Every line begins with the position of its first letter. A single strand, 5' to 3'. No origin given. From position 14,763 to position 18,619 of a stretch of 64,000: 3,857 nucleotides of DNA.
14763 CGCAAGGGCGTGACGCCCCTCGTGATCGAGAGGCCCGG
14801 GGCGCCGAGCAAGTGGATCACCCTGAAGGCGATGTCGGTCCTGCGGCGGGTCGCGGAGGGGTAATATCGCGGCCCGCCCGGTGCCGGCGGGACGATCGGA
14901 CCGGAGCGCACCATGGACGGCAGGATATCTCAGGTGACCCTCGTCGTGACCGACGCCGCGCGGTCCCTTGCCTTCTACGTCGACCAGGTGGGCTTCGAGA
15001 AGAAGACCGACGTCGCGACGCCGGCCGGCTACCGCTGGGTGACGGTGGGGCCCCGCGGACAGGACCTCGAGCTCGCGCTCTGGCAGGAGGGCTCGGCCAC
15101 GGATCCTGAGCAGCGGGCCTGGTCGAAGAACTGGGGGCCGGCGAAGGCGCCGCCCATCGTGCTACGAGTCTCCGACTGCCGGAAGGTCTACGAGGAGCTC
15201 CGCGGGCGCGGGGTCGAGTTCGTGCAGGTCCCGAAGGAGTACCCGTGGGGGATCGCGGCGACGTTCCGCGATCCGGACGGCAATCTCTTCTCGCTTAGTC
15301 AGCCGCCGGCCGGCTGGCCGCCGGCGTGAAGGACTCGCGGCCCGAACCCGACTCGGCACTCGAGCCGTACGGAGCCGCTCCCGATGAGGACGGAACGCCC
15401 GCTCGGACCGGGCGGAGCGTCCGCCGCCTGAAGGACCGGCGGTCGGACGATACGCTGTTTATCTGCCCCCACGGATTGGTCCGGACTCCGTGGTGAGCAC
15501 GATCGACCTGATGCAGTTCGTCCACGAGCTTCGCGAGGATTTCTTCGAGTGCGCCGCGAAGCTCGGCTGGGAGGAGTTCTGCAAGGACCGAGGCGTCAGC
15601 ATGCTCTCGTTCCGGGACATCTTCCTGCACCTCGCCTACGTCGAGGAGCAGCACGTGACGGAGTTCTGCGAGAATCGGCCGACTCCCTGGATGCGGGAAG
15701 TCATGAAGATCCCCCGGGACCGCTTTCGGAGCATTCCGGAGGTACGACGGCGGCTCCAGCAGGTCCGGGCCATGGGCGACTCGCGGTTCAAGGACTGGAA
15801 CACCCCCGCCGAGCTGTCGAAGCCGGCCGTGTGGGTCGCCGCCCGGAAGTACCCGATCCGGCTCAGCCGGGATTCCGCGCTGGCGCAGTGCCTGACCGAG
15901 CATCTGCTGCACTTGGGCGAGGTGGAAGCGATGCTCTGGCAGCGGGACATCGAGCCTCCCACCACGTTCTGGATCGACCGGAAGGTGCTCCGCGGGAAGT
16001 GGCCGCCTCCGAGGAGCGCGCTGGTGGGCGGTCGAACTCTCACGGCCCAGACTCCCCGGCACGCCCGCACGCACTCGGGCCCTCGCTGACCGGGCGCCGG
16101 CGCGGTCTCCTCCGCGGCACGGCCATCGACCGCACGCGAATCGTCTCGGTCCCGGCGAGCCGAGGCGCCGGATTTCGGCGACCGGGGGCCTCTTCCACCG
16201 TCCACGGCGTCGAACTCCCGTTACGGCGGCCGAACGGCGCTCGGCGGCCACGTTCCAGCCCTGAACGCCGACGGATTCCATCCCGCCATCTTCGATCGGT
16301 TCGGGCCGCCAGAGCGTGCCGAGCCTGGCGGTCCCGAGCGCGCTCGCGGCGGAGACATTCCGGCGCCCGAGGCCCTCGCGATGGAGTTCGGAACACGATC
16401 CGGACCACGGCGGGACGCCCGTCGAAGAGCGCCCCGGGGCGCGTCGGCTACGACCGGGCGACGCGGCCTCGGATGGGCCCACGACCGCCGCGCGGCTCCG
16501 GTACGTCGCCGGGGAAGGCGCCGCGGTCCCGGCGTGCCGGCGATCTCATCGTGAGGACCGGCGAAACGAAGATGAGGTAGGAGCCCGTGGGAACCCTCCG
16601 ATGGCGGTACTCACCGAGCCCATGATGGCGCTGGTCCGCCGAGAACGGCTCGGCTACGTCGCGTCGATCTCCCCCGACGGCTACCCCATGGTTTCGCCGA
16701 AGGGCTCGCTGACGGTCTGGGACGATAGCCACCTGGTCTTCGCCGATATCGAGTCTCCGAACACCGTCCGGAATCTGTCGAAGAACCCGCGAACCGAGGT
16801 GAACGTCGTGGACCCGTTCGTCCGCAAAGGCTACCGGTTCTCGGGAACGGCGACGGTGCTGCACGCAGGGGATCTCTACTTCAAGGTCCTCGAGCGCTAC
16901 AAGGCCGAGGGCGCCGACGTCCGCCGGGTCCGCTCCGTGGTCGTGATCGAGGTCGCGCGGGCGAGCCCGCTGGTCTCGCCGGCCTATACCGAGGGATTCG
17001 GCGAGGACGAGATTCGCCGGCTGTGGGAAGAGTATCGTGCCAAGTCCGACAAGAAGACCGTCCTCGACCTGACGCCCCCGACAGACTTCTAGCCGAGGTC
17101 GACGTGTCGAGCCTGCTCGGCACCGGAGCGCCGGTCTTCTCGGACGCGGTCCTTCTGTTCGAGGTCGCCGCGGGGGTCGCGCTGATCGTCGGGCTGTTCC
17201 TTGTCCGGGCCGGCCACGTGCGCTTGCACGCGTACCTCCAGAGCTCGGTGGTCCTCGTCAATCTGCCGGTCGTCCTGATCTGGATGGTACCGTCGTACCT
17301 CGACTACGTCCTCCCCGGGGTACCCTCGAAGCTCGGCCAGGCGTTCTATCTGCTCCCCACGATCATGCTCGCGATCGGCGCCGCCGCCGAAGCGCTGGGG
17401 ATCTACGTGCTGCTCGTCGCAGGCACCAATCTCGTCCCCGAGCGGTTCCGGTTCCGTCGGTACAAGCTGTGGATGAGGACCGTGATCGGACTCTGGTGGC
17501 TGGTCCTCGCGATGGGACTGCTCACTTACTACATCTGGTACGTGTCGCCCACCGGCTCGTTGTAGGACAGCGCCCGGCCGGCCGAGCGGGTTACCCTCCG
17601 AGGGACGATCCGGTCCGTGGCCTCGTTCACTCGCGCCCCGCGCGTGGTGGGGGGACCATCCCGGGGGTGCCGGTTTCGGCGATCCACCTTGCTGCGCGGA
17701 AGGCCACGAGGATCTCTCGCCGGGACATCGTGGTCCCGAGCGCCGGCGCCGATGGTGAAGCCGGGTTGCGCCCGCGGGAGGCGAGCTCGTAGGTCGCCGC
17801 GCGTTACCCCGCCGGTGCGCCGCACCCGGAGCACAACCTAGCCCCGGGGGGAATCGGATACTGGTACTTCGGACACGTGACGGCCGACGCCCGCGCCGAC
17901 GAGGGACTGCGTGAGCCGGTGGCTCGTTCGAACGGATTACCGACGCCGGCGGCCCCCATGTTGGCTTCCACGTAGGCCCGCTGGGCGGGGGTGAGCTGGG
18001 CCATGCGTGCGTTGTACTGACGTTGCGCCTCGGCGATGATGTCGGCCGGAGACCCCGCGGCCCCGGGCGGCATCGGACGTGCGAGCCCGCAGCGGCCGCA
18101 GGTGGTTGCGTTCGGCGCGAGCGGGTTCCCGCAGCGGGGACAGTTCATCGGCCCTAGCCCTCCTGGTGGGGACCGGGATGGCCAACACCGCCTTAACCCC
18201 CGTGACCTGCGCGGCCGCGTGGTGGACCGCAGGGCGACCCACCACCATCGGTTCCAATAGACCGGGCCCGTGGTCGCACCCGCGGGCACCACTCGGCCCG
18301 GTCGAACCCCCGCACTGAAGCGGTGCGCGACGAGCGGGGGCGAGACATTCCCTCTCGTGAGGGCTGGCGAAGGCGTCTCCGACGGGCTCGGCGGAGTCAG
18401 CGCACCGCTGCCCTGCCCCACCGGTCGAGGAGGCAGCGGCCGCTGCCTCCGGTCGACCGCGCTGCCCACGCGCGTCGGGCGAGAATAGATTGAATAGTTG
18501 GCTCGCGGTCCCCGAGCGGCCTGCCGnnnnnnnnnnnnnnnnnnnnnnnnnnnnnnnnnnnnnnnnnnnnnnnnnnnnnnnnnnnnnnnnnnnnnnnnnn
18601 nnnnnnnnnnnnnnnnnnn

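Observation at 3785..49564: Local expansion of class III nucleotidyl cyclases: three cyclase–TolB-like–TPR paralogs plus two divergent cyclase architectures within 64 kb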

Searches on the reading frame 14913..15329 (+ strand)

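Call 16: search_protein_families(library=pfam, proteins=[window:14913-15329:+], max_evalue=0.001)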
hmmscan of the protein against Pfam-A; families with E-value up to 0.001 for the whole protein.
window:14913-15329:+ (138 aa): 3 families
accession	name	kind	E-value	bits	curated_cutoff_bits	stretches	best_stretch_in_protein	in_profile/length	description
PF00903.31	Glyoxalase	-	3e-17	63.6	20.6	1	4-127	1-120/121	Glyoxalase/Bleomycin resistance protein/Dioxygenase superfamily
PF18029.7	Glyoxalase_6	-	5.6e-05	24.2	23.6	1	7-128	1-105/106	Glyoxalase-like domain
PF12681.13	Glyoxalase_2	-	0.00057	20.2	30.1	0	85-128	68-113/118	Glyoxalase-like domain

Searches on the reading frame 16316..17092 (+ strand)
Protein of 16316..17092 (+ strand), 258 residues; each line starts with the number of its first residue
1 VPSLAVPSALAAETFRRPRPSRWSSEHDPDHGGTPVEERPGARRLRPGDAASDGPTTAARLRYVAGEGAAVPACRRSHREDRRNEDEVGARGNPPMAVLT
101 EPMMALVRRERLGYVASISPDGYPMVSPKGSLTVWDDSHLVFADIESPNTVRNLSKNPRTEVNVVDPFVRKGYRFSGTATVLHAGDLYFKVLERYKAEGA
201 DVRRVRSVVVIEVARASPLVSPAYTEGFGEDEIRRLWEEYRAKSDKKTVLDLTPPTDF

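Call 16: search_protein_families(library=pfam, proteins=[window:16316-17092:+], max_evalue=0.001)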
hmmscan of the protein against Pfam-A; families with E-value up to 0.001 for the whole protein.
window:16316-17092:+ (258 aa): 1 family
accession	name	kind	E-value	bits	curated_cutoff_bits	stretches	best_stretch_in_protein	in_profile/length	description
PF01243.27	PNPOx_N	-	8.1e-17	62.2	28.1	1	100-214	2-114/120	Pyridoxamine 5'-phosphate oxidase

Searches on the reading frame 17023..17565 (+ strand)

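Call 58: search_protein_families(library=pfam, proteins=[window:17023-17565:+], max_evalue=0.001)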
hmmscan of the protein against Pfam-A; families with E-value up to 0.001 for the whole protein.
window:17023-17565:+ (180 aa): 1 family
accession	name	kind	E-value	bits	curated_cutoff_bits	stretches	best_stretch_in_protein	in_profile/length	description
PF04238.17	DUF420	-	3.4e-06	27.8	30.5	1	41-170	3-128/130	Protein of unknown function (DUF420)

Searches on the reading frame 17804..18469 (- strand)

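Call 58: search_protein_families(library=pfam, proteins=[window:17804-18469:-], max_evalue=0.001)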
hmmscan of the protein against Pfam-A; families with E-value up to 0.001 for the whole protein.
window:17804-18469:- (221 aa): 3 families
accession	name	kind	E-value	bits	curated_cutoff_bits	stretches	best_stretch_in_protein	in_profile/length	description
PF13240.11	Zn_Ribbon_1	-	9.7e-08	32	25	1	110-128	2-20/23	zinc-ribbon domain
PF12773.13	DZR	-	1.6e-06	28.6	27.3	0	108-128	25-45/45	Double zinc ribbon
PF13248.11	Zn_ribbon_3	-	5.8e-05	22.8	27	1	109-129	4-24/26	zinc-ribbon domain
